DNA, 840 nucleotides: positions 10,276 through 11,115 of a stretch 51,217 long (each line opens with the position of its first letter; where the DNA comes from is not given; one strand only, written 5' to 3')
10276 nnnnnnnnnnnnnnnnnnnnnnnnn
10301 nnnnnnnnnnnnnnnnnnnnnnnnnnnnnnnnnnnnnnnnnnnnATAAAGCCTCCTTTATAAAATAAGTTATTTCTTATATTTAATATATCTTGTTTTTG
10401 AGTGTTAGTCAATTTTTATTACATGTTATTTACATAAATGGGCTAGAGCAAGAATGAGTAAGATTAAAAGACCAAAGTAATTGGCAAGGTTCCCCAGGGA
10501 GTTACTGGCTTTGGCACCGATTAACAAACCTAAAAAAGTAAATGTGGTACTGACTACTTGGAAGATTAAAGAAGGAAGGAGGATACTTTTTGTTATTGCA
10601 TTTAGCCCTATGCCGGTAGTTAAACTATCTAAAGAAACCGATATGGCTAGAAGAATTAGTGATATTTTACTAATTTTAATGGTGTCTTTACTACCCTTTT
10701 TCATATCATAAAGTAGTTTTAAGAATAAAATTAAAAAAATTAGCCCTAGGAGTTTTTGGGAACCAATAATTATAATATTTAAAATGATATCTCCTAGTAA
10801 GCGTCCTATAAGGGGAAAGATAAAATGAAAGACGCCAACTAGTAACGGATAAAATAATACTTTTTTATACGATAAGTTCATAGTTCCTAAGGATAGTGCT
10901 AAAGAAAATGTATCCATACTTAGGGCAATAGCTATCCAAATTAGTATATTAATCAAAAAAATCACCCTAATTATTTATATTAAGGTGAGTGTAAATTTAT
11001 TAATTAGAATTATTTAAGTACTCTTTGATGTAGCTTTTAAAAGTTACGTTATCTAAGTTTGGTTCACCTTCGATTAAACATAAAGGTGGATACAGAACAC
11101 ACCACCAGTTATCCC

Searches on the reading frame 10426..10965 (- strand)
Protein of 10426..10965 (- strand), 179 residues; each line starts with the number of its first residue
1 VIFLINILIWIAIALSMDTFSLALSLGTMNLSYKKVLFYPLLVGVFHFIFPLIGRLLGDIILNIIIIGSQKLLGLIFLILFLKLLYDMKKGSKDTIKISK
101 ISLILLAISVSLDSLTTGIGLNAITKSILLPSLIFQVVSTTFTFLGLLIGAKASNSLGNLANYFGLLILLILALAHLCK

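Call 7: search_protein_families(library=pfam, proteins=[window:10426-10965:-])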
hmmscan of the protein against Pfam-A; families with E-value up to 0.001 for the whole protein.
window:10426-10965:- (179 aa): 1 family
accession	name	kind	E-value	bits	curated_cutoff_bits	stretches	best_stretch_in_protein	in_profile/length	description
PF02659.21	Mntp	-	1e-21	77.8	24.4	1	32-175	3-150/152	Putative manganese efflux pump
